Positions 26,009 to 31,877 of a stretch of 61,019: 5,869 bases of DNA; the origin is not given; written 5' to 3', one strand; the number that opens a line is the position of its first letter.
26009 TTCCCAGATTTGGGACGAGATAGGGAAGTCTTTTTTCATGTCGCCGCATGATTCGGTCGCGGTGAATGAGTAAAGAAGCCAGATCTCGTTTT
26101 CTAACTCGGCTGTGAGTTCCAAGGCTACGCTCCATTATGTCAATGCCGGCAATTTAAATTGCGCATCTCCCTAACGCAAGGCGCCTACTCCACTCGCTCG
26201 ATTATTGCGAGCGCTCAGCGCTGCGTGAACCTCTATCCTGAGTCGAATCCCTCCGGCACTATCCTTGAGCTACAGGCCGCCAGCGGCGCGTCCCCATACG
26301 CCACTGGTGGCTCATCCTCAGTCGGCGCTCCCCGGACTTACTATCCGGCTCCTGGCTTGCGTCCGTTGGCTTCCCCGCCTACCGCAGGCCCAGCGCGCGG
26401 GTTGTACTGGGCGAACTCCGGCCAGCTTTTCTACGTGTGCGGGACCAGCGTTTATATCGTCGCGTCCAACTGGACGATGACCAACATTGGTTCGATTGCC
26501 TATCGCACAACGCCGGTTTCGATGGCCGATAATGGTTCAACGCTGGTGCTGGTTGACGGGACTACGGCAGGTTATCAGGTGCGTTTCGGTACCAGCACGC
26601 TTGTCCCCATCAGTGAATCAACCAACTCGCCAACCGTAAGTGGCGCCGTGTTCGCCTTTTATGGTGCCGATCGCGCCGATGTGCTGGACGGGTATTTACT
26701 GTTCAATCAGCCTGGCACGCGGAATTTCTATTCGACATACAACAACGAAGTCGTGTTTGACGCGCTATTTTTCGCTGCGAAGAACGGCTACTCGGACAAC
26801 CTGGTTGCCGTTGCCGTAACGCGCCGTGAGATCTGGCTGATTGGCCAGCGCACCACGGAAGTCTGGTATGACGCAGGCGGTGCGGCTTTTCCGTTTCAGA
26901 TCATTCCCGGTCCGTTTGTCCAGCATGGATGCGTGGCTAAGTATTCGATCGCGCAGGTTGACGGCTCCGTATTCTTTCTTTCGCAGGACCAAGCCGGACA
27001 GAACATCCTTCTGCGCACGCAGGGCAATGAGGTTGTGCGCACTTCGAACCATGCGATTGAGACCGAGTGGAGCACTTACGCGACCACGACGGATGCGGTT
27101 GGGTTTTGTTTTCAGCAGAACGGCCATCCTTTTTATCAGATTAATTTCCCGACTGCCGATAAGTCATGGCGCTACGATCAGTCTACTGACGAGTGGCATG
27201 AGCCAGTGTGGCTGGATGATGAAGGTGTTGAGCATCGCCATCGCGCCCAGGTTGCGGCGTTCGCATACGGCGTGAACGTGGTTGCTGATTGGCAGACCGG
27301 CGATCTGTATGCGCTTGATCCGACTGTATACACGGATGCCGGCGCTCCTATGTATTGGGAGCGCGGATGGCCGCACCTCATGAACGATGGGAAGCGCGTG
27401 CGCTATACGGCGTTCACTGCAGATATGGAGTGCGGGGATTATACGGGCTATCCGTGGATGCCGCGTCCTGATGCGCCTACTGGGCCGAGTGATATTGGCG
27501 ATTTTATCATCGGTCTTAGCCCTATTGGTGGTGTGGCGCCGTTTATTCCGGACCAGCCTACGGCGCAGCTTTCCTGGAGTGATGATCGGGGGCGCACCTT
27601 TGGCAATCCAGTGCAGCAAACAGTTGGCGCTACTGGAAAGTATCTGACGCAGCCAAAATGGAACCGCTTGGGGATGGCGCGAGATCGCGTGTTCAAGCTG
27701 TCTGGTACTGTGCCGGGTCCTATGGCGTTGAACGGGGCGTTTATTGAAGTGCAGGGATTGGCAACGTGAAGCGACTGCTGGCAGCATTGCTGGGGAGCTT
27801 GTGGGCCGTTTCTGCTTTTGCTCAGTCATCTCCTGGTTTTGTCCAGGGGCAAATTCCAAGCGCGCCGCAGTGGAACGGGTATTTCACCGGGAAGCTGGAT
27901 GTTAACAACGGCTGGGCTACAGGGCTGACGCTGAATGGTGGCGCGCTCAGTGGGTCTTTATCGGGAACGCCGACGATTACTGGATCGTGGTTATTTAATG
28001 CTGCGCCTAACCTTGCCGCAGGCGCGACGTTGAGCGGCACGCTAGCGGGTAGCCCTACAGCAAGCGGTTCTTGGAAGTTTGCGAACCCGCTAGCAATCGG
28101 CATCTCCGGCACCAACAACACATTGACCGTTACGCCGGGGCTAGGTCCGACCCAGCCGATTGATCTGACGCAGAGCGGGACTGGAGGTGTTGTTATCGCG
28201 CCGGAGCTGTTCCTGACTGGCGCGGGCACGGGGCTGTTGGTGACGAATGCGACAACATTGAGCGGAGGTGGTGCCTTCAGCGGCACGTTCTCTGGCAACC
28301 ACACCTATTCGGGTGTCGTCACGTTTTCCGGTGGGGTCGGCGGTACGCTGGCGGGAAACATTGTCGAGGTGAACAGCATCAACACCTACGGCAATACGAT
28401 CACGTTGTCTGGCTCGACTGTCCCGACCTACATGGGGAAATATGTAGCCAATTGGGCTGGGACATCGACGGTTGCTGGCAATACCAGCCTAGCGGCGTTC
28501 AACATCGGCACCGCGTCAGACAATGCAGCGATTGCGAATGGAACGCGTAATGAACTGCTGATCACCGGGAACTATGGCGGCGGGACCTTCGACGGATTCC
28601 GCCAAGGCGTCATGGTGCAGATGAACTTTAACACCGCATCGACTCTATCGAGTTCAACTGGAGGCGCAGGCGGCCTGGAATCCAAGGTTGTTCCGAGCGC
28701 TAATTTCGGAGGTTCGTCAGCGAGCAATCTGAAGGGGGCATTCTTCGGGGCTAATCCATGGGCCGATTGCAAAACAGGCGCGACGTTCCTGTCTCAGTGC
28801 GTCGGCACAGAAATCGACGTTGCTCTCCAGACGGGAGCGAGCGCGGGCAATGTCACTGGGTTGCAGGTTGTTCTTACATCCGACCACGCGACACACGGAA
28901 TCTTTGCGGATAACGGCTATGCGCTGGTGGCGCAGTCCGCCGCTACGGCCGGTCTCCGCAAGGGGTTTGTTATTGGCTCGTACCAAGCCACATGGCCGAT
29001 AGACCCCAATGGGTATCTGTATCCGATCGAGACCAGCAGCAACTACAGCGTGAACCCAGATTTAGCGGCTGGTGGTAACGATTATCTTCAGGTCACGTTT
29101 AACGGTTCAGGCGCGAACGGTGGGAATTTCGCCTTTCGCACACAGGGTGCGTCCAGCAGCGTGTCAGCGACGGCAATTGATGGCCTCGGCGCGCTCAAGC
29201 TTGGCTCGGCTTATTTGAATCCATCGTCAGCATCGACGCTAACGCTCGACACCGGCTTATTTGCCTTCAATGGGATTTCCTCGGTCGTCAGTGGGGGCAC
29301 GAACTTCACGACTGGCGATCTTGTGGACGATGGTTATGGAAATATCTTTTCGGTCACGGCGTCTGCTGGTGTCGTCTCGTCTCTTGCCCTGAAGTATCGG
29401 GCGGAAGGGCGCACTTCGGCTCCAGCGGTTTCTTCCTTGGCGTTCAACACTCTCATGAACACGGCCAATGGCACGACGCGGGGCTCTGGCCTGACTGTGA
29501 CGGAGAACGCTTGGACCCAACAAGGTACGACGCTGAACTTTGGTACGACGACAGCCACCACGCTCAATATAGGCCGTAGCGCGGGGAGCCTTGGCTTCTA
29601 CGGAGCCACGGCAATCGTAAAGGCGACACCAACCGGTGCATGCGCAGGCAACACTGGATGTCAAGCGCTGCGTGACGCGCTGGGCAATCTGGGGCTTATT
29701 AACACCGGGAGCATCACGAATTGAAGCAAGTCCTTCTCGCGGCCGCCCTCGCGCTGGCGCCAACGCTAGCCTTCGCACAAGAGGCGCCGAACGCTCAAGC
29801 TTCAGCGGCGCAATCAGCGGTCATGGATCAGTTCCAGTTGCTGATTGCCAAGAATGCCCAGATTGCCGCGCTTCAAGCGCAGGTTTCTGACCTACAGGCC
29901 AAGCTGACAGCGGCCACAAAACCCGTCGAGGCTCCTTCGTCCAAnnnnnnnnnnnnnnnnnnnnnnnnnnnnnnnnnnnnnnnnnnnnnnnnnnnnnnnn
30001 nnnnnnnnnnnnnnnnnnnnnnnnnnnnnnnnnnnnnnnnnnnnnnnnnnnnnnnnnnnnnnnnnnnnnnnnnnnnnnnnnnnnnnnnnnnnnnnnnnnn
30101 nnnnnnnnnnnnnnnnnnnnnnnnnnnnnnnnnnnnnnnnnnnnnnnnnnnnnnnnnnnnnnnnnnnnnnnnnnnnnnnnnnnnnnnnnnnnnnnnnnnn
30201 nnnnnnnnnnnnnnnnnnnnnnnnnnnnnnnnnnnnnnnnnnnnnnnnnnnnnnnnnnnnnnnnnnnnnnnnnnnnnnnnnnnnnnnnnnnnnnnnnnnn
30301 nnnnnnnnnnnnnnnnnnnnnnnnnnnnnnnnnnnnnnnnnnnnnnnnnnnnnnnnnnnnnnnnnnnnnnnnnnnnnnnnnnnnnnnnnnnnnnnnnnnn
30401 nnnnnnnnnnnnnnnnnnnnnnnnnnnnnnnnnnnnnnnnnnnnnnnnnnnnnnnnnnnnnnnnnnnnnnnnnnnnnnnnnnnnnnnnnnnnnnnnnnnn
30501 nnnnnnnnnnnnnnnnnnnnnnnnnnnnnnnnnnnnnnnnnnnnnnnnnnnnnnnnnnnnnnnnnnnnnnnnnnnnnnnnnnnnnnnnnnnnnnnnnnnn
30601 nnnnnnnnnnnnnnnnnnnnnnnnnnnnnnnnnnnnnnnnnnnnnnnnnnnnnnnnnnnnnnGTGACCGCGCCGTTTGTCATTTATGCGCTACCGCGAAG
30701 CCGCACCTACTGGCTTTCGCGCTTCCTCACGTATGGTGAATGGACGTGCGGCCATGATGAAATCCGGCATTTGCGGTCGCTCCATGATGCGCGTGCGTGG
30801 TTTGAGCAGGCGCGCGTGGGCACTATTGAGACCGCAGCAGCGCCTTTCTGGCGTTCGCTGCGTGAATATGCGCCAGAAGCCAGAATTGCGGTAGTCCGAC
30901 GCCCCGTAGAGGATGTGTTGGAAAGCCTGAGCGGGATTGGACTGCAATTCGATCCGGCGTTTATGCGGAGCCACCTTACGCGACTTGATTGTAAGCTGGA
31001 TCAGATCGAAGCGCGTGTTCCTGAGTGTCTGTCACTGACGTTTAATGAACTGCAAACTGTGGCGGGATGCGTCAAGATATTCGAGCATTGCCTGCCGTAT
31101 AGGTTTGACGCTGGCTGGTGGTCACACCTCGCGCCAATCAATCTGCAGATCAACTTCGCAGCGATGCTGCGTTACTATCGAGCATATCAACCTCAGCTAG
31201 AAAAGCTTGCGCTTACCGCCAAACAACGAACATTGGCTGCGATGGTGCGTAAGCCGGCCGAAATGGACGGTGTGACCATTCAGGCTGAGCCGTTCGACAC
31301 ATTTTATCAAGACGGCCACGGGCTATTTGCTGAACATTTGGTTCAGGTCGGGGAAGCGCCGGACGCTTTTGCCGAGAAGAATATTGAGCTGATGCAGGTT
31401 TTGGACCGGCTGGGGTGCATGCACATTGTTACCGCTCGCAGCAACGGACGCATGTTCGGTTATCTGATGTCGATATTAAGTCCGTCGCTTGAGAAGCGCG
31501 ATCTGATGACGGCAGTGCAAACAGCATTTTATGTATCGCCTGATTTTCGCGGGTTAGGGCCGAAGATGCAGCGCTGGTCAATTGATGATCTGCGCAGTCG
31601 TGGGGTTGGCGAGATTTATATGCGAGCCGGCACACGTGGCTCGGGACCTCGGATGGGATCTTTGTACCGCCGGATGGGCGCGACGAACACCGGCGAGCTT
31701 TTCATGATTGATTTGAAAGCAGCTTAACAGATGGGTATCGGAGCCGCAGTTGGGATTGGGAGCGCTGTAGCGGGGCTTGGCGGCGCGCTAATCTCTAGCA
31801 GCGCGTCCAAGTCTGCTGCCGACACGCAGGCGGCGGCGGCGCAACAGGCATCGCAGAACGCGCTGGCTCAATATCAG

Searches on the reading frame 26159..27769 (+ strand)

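Call 10: search_protein_families(library=phrogs, proteins=[window:26159-27769:+], max_evalue=0.001)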
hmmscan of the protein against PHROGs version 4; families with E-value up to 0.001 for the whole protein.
window:26159-27769:+ (536 aa): 1 family
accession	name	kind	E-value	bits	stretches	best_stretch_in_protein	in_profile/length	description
phrog_578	-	connector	4.4e-92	310.1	2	2-427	5-398/486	head closure Hc3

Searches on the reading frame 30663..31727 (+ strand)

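Call 10: search_protein_families(library=phrogs, proteins=[window:30663-31727:+], max_evalue=0.001)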
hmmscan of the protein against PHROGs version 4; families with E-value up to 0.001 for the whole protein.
window:30663-31727:+ (354 aa): 2 families
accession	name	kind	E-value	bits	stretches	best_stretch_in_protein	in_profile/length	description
phrog_10855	-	other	7e-10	40.5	1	5-167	4-158/180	hydrolase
phrog_1249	-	other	1.3e-06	29.3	1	222-348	29-154/180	acetyltransferase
